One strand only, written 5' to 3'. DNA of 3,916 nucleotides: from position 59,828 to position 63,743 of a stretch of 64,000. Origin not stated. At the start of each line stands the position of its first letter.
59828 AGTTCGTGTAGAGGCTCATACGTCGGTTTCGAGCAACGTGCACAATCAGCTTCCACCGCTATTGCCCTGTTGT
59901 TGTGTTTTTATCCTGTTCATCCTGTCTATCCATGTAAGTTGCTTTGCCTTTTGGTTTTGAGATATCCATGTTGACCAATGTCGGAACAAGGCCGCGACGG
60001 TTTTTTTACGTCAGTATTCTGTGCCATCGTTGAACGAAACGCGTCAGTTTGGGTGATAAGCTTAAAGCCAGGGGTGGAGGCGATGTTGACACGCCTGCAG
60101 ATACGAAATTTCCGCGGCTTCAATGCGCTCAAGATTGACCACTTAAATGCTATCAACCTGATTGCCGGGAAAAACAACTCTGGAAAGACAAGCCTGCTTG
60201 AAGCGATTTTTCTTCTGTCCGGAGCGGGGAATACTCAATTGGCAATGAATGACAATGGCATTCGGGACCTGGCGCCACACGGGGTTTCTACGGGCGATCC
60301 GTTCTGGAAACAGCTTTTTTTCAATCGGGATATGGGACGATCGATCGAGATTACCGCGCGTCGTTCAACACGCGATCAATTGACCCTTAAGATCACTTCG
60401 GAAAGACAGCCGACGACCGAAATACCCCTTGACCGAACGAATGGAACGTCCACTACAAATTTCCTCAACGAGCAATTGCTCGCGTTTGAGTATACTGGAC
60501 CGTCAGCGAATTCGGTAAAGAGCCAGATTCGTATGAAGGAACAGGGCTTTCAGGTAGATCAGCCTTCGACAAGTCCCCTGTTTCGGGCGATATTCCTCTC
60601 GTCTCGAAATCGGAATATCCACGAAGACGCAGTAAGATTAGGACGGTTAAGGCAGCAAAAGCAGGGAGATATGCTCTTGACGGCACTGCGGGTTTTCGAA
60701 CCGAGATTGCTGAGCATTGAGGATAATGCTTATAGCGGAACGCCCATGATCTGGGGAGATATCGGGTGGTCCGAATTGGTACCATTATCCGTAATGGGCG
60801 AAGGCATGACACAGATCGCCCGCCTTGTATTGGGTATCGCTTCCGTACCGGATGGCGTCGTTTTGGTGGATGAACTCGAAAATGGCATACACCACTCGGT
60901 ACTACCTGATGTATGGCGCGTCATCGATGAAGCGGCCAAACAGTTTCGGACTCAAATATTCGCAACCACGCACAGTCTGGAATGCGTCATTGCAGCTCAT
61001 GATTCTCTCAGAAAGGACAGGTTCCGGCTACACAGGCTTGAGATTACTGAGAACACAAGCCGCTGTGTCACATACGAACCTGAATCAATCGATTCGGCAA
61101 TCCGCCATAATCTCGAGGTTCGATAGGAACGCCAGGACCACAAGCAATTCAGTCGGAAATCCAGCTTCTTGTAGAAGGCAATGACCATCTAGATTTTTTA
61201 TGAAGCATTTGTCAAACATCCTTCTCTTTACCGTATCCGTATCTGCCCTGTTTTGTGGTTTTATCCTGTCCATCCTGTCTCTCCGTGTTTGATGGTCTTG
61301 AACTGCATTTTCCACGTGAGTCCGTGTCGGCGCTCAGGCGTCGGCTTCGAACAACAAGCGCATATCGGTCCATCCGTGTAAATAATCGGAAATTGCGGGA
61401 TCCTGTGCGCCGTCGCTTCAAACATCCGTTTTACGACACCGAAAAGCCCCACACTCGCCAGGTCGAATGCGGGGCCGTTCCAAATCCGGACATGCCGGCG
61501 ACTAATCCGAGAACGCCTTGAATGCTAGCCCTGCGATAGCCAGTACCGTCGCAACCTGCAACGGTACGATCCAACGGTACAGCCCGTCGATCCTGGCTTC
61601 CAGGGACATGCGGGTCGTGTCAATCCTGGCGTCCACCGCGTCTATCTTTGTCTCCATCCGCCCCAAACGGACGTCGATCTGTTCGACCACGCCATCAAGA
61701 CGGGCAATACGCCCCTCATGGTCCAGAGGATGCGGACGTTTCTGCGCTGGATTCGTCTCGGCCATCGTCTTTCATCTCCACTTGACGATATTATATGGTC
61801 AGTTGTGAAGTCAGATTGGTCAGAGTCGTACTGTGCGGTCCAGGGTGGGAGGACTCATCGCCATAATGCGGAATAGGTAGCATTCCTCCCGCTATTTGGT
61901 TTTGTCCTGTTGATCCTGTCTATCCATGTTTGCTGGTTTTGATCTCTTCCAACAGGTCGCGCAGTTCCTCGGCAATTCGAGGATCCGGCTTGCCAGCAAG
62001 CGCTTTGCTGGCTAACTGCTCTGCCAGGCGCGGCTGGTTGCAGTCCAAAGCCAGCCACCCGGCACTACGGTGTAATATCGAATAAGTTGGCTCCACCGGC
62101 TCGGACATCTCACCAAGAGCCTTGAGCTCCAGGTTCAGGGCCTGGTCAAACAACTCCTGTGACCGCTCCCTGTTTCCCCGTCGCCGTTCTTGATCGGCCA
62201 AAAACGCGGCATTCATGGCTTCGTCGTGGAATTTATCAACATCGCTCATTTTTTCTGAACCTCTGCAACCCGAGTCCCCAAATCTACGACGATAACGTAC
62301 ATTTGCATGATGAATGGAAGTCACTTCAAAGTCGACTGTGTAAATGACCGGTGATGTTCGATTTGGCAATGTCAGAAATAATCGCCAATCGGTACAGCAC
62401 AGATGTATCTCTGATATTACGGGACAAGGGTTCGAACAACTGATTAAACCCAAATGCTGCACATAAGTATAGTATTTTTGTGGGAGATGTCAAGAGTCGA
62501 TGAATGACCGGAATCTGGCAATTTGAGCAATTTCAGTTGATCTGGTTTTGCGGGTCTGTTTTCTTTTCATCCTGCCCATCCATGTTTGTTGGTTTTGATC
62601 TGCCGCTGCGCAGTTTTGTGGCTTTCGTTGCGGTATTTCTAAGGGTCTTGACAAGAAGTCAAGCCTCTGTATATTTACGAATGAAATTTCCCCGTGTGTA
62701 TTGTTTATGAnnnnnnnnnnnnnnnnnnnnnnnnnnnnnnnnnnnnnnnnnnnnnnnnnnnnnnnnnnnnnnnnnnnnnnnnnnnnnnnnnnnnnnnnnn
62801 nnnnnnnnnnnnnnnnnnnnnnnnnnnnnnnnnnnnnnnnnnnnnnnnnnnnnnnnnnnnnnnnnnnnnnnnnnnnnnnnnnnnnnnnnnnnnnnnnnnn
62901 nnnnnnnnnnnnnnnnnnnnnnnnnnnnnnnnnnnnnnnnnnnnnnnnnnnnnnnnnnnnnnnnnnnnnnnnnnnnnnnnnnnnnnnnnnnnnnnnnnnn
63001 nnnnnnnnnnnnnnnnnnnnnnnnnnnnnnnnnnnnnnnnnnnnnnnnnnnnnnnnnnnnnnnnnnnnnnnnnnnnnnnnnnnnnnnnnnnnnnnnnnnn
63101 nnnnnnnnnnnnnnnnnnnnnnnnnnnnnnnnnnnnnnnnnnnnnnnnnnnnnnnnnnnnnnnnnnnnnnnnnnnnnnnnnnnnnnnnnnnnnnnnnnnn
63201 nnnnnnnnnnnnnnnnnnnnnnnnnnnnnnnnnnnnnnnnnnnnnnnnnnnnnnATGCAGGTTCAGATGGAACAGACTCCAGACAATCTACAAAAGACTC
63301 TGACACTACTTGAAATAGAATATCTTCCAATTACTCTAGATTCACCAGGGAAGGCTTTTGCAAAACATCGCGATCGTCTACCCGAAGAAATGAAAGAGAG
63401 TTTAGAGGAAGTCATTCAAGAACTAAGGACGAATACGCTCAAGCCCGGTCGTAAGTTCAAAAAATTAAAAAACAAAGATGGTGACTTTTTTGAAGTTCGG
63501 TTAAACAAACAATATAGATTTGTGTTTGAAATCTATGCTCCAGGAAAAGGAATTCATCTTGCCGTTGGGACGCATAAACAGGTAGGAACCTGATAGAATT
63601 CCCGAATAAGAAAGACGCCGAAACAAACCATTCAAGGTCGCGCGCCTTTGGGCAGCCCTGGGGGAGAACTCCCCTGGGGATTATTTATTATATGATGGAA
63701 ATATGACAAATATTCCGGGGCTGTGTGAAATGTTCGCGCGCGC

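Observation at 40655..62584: Island-restricted dispersed repeat with a 9-nt periodic core, placed at module boundaries and immediately upstream of defence genes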

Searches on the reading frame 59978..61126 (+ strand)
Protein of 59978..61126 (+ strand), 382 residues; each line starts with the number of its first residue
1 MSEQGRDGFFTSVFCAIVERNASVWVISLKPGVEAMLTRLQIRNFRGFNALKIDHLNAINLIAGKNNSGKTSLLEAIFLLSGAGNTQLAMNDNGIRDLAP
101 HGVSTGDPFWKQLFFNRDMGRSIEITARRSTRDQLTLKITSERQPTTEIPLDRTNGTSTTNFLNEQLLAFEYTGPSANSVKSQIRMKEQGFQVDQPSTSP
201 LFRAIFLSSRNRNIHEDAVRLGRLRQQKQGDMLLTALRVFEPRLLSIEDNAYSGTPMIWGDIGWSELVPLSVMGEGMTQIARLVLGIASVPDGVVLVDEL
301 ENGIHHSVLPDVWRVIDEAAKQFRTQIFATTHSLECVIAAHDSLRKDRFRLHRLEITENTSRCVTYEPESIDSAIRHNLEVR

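Call 21: search_protein_families(library=pfam, proteins=[window:59978-61126:+], max_evalue=0.01)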
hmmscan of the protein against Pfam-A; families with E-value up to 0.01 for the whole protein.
window:59978-61126:+ (382 aa): 7 families
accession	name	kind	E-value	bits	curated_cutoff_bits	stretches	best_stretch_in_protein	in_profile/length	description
PF13175.12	AAA_15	-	7.2e-21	75.7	32.1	2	36-83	1-49/374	AAA ATPase domain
PF13304.12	AAA_21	-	1.1e-20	75.4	27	1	59-335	1-301/304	AAA domain, putative AbiEii toxin, Type IV TA system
PF13476.12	AAA_23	-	2.9e-11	44.8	27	1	39-144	1-95/201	AAA domain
PF02463.25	SMC_N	-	1.4e-10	41.5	40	1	36-341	1-206/220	RecF/RecN/SMC N terminal domain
PF13555.12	AAA_29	-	0.00011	22.3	27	1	37-80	1-45/61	P-loop containing region of AAA domain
PF11398.14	DUF2813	-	0.00026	20.9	21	1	36-80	2-45/372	Protein of unknown function (DUF2813)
PF13166.12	AAA_13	-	0.0025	17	36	0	43-80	3-39/713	AAA domain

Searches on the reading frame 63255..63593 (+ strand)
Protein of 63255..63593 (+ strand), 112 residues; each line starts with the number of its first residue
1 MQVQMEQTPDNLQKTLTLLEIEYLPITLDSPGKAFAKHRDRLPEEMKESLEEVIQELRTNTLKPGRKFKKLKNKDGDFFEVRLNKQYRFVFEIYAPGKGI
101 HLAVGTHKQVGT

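Call 21: search_protein_families(library=pfam, proteins=[window:63255-63593:+], max_evalue=0.01)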
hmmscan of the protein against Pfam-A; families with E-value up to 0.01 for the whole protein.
window:63255-63593:+ (112 aa): 1 family
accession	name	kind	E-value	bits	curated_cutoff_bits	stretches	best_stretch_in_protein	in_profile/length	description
PF05015.19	HigB-like_toxin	-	3e-05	24.9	27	1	50-93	38-78/91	RelE-like toxin of type II toxin-antitoxin system HigB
